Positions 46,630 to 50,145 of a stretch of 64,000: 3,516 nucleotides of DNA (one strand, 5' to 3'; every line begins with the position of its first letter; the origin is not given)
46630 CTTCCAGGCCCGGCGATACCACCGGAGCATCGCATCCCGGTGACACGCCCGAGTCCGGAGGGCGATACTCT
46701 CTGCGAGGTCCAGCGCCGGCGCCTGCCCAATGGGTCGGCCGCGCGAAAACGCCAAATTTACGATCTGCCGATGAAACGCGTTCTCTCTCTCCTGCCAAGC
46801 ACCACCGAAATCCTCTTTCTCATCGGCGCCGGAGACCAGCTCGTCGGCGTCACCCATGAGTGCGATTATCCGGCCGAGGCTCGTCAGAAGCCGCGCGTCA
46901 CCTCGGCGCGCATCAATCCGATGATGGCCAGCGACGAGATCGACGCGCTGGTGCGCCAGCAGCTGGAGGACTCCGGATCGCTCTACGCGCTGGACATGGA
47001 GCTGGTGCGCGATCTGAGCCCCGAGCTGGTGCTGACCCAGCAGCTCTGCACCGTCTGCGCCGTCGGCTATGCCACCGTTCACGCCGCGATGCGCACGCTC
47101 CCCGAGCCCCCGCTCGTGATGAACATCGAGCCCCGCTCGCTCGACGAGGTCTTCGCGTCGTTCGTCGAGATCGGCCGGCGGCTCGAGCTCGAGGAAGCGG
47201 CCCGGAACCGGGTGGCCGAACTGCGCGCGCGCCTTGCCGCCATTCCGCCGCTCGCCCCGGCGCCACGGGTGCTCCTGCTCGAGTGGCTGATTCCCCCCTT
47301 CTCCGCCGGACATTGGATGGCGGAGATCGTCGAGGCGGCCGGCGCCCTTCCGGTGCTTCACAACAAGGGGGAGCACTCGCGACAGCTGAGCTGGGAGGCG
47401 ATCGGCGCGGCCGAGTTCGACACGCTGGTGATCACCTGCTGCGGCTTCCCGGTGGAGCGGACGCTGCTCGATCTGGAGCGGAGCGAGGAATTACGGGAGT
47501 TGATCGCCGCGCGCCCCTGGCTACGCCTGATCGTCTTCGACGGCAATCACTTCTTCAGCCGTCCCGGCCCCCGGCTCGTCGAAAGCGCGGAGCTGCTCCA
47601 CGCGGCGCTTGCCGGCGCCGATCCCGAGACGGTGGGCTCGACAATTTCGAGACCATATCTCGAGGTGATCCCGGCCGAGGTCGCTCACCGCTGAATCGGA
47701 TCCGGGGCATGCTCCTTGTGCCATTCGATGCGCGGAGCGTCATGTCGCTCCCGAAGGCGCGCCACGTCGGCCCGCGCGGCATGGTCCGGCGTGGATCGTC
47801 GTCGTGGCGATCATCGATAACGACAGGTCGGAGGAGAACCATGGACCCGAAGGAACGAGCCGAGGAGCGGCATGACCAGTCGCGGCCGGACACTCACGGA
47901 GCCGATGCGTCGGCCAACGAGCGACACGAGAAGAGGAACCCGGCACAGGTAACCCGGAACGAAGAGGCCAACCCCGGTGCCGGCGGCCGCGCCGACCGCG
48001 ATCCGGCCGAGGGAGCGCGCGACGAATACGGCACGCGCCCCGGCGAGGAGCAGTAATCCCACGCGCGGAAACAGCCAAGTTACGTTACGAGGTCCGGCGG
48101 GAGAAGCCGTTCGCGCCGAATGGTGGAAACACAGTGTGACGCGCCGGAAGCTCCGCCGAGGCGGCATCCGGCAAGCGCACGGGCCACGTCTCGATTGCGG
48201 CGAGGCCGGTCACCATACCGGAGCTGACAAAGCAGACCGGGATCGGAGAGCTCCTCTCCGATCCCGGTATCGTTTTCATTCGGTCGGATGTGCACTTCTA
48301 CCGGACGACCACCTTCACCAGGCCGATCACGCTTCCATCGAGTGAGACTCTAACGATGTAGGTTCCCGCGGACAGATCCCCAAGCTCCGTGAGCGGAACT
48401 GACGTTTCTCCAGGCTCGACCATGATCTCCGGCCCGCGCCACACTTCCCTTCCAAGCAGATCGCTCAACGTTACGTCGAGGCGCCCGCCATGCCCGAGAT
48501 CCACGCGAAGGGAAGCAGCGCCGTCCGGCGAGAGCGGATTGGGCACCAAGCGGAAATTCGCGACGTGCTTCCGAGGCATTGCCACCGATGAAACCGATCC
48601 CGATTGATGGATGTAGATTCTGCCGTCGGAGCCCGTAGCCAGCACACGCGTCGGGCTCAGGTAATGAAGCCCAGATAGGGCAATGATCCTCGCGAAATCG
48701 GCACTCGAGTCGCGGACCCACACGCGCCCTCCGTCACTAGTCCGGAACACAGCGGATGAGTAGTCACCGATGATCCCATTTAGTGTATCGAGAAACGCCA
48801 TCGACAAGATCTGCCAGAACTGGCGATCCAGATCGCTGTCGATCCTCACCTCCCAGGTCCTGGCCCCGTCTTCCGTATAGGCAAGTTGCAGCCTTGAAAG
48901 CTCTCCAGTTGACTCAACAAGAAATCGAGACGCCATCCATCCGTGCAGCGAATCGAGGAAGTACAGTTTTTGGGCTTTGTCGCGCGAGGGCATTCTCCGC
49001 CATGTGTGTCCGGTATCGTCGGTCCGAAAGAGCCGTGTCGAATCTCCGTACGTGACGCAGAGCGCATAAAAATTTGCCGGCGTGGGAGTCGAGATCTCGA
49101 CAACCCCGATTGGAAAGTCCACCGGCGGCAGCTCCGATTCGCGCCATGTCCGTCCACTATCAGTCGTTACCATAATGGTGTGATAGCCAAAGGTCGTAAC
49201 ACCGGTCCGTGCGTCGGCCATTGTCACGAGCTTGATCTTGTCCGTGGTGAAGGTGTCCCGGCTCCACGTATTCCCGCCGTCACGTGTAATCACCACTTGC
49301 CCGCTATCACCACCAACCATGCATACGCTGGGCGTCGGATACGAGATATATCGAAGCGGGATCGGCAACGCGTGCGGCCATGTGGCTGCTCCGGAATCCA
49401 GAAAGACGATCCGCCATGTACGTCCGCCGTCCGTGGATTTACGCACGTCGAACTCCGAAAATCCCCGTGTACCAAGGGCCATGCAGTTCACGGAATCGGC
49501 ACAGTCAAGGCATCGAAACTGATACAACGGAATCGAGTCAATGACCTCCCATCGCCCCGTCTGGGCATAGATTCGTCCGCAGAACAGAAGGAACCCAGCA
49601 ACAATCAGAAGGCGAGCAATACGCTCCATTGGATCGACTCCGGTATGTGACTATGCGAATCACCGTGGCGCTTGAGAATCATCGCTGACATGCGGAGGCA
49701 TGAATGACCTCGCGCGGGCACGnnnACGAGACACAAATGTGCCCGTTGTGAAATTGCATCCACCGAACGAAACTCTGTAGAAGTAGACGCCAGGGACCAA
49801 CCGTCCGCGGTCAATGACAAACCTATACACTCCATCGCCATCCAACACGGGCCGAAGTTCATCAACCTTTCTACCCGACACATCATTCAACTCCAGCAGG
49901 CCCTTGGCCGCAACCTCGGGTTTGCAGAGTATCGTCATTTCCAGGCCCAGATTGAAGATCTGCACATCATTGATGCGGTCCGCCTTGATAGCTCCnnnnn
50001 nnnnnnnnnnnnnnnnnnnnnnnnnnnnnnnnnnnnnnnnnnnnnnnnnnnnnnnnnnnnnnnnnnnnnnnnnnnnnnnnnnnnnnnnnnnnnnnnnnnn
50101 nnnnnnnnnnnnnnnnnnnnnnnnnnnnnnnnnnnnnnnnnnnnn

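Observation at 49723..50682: Unrecognised cysteine-rich secreted protein family (paralogs B and F)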

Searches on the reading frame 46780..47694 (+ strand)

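Call 29: search_protein_families(library=pfam, proteins=[window:46780-47694:+], max_evalue=0.001)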
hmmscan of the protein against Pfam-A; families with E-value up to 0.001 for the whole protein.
window:46780-47694:+ (304 aa): 1 family
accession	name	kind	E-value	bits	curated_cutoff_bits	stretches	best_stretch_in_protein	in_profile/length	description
PF01497.23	Peripla_BP_2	-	1.2e-11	44.9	27.5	1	3-241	3-211/235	Periplasmic binding protein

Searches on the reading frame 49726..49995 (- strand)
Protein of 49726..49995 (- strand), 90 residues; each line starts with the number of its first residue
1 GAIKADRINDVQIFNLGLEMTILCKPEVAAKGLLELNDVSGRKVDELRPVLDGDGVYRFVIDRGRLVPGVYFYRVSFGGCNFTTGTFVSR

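Call 80: search_protein_families(library=pfam, alignment_id=A10, max_evalue=1)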
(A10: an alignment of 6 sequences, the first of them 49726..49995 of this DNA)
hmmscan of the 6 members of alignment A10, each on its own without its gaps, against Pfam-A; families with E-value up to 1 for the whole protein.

A. member 1, window:49726-49995:- (90 aa): 1 family
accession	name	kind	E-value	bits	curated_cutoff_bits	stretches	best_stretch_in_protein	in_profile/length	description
PF18725.6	HEPN_SAV2148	-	0.24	11.2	26.4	1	10-76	146-210/216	SAV2148-like HEPN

B. families by the number of members that match (of 6 scanned): 8 families
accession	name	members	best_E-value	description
PF18962.6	Por_Secre_tail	5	3e-08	Secretion system C-terminal sorting domain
PF13860.13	FlgD_ig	2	0.00029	FlgD Ig-like domain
PF11589.14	DUF3244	1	0.0019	Domain of unknown function (DUF3244)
PF04151.21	PPC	1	0.017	Bacterial pre-peptidase C-terminal domain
PF13585.12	CHU_C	1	0.031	CHU_C Type IX secretion signal domain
PF16967.11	TcfC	1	0.049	E-set like domain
PF22433.2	MtxA_IG-like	1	0.23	Magnetotaxis protein MtxA, Immunoglobulin-like domain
PF18725.6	HEPN_SAV2148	1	0.24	SAV2148-like HEPN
